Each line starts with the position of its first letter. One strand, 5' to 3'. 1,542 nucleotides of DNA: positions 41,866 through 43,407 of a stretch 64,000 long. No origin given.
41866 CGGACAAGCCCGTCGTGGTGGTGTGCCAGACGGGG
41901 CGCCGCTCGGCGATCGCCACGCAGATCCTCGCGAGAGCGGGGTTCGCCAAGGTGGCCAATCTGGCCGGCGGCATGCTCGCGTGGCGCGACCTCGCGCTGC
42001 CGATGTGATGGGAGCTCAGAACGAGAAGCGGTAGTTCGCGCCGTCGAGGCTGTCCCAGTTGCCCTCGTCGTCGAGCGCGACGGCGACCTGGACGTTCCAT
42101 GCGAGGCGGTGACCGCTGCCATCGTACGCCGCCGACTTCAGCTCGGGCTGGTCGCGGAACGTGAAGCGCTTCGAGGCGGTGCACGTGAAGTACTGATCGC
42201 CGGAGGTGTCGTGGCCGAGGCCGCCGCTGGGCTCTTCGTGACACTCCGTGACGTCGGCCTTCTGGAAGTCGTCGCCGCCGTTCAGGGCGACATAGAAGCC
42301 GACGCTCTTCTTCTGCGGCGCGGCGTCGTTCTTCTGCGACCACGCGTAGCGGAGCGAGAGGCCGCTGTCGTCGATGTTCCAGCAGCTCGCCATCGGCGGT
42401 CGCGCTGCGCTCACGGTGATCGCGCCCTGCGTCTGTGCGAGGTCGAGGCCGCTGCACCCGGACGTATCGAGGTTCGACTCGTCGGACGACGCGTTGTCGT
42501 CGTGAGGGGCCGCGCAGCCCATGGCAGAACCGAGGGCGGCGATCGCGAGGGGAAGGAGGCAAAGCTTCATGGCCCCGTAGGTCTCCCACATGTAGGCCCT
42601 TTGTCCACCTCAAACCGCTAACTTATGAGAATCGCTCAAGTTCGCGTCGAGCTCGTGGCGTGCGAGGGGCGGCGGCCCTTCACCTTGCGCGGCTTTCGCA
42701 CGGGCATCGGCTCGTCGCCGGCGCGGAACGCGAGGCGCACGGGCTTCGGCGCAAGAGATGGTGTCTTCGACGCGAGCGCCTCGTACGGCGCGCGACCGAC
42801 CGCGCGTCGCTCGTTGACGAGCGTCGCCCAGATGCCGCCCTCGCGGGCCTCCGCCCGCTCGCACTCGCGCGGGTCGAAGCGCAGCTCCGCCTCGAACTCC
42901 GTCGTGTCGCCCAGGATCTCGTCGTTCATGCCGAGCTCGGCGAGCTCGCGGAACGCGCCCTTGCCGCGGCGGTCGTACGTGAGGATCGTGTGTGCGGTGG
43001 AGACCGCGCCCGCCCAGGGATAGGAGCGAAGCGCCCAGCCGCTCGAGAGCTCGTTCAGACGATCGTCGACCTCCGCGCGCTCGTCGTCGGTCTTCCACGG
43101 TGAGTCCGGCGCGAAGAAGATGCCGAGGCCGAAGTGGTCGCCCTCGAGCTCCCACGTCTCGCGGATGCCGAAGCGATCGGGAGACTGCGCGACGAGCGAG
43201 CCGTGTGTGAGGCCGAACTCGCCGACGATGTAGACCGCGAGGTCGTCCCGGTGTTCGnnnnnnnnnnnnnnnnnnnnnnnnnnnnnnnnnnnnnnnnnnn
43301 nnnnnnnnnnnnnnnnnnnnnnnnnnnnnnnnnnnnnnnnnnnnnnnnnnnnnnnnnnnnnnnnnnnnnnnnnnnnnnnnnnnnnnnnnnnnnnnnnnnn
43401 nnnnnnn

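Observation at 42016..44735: B12-binding radical SAM enzyme with non-canonical Cx4Cx2C motif and a 220-aa tail, followed by a small secreted Cys-containing protein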

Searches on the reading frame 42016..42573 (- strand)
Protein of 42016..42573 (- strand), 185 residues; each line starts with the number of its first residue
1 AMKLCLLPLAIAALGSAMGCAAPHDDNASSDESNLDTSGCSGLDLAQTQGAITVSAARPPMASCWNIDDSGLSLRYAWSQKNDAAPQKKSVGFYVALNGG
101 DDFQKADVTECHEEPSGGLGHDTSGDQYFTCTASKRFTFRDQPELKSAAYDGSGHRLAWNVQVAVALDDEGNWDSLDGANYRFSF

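Call 3: search_protein_families(library=pfam, proteins=[window:42016-42573:-], max_evalue=0.1)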
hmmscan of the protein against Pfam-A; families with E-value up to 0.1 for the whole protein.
window:42016-42573:- (185 aa): 0 families

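Call 4: search_protein_families(library=ncbifam, proteins=[window:42016-42573:-], max_evalue=0.1)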
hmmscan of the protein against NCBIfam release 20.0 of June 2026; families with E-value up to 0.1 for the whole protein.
window:42016-42573:- (185 aa): 0 families

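Call 26: find_homologous_proteins(query=window:42016-42573:-, max_evalue=0.001)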
Query window:42016-42573:- (185 aa): 24 proteins with E <= 0.001 among 323 candidates.
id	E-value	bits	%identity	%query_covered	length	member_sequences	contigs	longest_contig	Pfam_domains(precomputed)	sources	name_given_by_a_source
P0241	2.4e-121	421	100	100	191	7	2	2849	-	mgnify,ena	mgnify:CR=1 FL=1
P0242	1.1e-86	308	74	100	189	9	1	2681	-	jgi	jgi:hypothetical protein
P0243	1.5e-84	301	72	99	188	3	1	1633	-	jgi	jgi:hypothetical protein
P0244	4.2e-74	267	64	99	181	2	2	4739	-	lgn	-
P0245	8.4e-74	266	71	93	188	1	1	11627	-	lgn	-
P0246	2.6e-73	264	67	91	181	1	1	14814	-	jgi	jgi:hypothetical protein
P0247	4.4e-73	263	68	99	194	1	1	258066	-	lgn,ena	-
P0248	2.1e-69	251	63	99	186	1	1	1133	-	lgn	-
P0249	3.9e-67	244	62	90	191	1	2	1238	-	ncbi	-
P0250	7.9e-59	217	57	91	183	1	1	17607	-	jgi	jgi:hypothetical protein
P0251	2.3e-58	215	55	90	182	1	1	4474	-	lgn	-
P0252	5.6e-58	214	58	90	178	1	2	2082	-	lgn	-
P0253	6.9e-57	211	58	86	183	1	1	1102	-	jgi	jgi:hypothetical protein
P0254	1.0e-53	200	53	100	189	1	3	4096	-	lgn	-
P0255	6.6e-53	198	53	97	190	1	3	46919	-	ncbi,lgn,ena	-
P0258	9.2e-49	184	51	98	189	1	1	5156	-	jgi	jgi:hypothetical protein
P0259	2.8e-48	183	49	97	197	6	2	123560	-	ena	-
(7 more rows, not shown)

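Call 27: find_encoding_contigs(protein=P0247, flank=6000, max_places=1)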
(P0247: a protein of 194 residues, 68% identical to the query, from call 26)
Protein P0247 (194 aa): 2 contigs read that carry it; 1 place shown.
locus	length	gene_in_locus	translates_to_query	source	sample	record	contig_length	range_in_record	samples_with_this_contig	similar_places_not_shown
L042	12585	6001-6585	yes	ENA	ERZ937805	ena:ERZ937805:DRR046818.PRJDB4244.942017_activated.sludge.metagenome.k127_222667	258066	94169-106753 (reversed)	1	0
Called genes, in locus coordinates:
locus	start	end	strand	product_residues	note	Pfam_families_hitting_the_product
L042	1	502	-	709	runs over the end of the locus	PF00009:GTP_EFTU, PF03144:GTP_EFTU_D2, PF22042:EF-G_D2, PF14492:EFG_III, PF16658:RF3_C, PF03764:EFG_IV, PF00679:EFG_C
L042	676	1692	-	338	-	-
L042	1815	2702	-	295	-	-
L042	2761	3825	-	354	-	PF00478:IMPDH (faint), PF03060:NMO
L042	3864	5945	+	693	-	PF02310:B12-binding (faint), PF04055:Radical_SAM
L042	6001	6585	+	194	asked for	-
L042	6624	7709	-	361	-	PF00753:Lactamase_B, PF00581:Rhodanese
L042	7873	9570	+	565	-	-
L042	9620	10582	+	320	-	PF01408:GFO_IDH_MocA, PF22725:GFO_IDH_MocA_C3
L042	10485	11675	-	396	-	PF04389:Peptidase_M28 (weak), PF01546:Peptidase_M20, PF07687:M20_dimer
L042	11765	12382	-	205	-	PF01323:DSBA, PF13462:Thioredoxin_4 (weak)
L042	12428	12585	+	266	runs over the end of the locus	-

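Call 28: find_encoding_contigs(protein=P0255, flank=6000, max_places=1)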
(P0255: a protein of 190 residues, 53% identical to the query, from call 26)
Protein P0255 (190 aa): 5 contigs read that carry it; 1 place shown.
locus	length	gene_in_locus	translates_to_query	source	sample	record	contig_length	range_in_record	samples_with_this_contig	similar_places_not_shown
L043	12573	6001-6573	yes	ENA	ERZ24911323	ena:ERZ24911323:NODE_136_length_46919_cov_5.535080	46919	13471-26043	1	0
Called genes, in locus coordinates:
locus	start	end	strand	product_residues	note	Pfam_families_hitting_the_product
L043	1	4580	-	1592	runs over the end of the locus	PF00069:Pkinase, PF07714:PK_Tyr_Ser-Thr (weak), PF17667:Pkinase_fungal (weak), PF01590:GAF, PF00158:Sigma54_activat, PF14532:Sigma54_activ_2, PF25601:AAA_lid_14, PF02954:HTH_8, +4 more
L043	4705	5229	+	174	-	-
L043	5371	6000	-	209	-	-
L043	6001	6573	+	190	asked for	-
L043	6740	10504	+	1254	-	PF17757:UvrB_inter, PF02559:CarD_TRCF_RID, PF00270:DEAD, PF04851:ResIII, PF00271:Helicase_C, PF22590:Cas3-like_C_2 (weak), PF03461:TRCF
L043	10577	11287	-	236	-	-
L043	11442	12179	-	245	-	PF13417:GST_N_3, PF13409:GST_N_2, PF00043:GST_C (weak), PF13410:GST_C_2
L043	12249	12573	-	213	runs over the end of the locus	PF01128:IspD (weak), PF12804:NTP_transf_3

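Call 29: find_encoding_contigs(protein=P0259, flank=6000, max_places=1)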
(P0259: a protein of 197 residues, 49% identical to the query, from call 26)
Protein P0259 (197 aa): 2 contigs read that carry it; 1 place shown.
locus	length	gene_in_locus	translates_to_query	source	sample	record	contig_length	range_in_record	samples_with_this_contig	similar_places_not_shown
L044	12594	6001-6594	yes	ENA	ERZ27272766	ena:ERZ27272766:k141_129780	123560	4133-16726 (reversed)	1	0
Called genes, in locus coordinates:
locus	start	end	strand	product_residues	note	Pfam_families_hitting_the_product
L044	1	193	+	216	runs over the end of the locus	PF04542:Sigma70_r2, PF08281:Sigma70_r4_2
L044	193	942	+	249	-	-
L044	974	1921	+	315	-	-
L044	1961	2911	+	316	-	PF11790:Glyco_hydro_cc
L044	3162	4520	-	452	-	PF10290:YJL171C_Tos1_N (weak)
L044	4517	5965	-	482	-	-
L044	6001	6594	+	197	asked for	-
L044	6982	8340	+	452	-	-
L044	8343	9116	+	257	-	-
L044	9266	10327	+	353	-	PF00069:Pkinase, PF07714:PK_Tyr_Ser-Thr, PF01636:APH (faint), PF03109:ABC1 (weak)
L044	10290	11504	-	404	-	PF07690:MFS_1, PF13347:MFS_2, PF07690:MFS_1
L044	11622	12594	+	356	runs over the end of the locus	PF00364:Biotin_lipoyl (faint), PF25917:BSH_RND, PF25973:BSH_CzcB, PF25954:Beta-barrel_RND_2, PF25989:YknX_C, PF25975:CzcB_C (faint)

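Call 46: predict_structure(alignment_id=A2)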
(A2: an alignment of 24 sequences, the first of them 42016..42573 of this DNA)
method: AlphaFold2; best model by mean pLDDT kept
length: 185 residues; sequences in the alignment: 24
mean_pLDDT: 83.9   pTM: 0.72
mean pLDDT of the five models: 83.9, 83.0, 81.8, 79.3, 79.1
residues with pLDDT >= 90: 123; 70-90: 16; 50-70: 18; < 50: 28
segments of 3 or more residues with pLDDT < 50: 1-4, 12-18, 20-34
pLDDT, mean of each block of 10 residues (from residue 1): 49 47 45 60 94 96 95 97 94 97 97 80 85 98 98 97 95 79 96
secondary structure, 60 per line:
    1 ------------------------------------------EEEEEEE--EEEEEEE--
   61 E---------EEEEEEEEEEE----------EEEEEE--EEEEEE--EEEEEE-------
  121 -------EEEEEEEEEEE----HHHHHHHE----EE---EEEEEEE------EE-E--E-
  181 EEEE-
elements in order: E43-49 E52-58 E71-81 E92-97 E100-105 E108-113 E128-138 H143-149 E160-166 E181-184

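Call 50: fold_search(model_id=the predicted structure, library=pdb)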
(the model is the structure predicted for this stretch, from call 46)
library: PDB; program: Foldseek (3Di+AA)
matches with E <= 10: 571; with E <= 0.001: 0
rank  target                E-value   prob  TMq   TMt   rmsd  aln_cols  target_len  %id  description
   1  6pnp_B                8.5e-03  0.33  0.15  0.18  11.3       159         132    7  Crystal structure of the splice insert-free neurexin-1 LNS2 domain in complex with neurexophilin-1 (released 2019-10-09)
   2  2eef_MODEL_1_A        9.5e-03  0.75  0.22  0.25   8.9       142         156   12  Solution structure of the CBM_21 domain from human protein phosphatase 1, regulatory (inhibitor) subunit 3B (released 2007-08-21)
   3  6moh_C                3.4e-02  0.57  0.21  0.20  13.8       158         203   13  Dimeric DARPin C_R3 complex with EpoR (released 2019-06-05)
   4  6pnq_B                3.8e-02  0.21  0.17  0.20  11.1       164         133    7  Crystal structure of the SS2A splice insert-containing neurexin-1 LNS2 domain in complex with neurexophilin-1 (released 2019-10-09)
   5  6fb3_A                4.4e-02  0.66  0.26  0.04  14.7       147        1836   10  Teneurin 2 Partial Extracellular Domain (released 2018-03-28)
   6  6vhh_A                4.4e-02  0.54  0.24  0.04  16.4       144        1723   10  Human Teneurin-2 and human Latrophilin-3 binary complex (released 2020-06-03)
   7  4e42_B                4.4e-02  0.13  0.14  0.12  15.2       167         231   12  Structural basis for the recognition of mutant self by a tumor-specific, MHC class II-restricted T cell receptor G4 (released 2012-08-29)
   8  4y5x_F                5.2e-02  0.57  0.23  0.22  12.7       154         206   12  Diabody 305 complex with EpoR (released 2015-03-18)
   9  8ryq_E                5.2e-02  0.33  0.21  0.17  13.6       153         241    9  Structure of S8-9F3 TCR in complex with HLA-A*11:01 bound to ELFSYLIEK peptide (released 2024-09-04)
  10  5e6i_Q                5.2e-02  0.12  0.16  0.14  15.1       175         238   11  Crystal structure of TCR PF8 in complex with flu MP(58-66) epitope presented by HLA-A2 (released 2016-10-19)
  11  1zgl_P                5.9e-02  0.20  0.19  0.16  14.8       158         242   11  Crystal structure of 3A6 TCR bound to MBP/HLA-DR2a (released 2005-10-18)
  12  9g42_A                6.5e-02  0.47  0.24  0.04  15.7       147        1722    9  Mouse Teneurin2 dimer variant A0B0 (released 2026-01-21)
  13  5c0b_E                6.9e-02  0.15  0.17  0.14  15.1       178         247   10  1E6 TCR in complex with HLA-A02 carrying RQFGPDFPTI (released 2016-05-04)
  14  6ske_A                7.3e-02  0.47  0.24  0.04  15.1       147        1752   10  Teneurin 2 in complex with Latrophilin 2 Lec domain (released 2020-02-12)
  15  3d39_E                7.3e-02  0.18  0.18  0.15  15.3       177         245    8  The complex between TCR A6 and human Class I MHC HLA-A2 with the modified HTLV-1 TAX (Y5(4-fluoroPhenylalanine)) pepti (released 2009-06-16)
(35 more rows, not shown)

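Call 75: find_encoding_contigs(protein=P0250, flank=5000, max_places=1)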
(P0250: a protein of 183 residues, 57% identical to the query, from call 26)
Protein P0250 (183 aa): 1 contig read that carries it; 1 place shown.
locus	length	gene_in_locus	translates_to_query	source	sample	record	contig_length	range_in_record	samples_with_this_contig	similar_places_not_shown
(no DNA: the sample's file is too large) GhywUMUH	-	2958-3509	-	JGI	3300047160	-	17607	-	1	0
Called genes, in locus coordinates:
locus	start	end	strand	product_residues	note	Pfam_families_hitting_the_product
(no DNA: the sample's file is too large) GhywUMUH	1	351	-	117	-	?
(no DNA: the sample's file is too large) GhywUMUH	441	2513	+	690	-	PF02310:B12-binding (weak), PF04055:Radical_SAM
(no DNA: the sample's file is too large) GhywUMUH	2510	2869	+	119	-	-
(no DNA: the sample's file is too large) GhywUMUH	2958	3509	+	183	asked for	-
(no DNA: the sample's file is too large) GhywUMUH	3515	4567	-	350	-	PF00753:Lactamase_B, PF00581:Rhodanese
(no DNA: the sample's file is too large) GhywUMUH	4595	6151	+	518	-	-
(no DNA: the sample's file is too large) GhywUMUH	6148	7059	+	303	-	-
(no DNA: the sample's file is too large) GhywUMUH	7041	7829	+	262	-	-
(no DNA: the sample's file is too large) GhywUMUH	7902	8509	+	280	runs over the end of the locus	PF13385:Laminin_G_3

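Call 76: find_encoding_contigs(protein=P0258, flank=5000, max_places=1)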
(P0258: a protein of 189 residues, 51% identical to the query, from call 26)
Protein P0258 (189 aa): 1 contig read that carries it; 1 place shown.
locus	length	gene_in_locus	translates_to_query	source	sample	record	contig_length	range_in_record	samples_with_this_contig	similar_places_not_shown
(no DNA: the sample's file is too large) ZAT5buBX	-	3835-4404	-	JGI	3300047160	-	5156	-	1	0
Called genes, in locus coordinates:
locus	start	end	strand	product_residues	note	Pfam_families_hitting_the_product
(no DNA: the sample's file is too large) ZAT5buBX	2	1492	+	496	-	?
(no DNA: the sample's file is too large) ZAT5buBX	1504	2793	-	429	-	-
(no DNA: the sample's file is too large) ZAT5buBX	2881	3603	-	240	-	-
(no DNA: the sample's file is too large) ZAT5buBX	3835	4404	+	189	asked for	-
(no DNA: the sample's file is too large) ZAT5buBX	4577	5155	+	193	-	?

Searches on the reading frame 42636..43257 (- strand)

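Call 59: search_protein_families(library=pfam, proteins=[window:42636-43257:-], max_evalue=10)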
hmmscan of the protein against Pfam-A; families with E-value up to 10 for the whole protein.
window:42636-43257:- (207 aa): 0 families
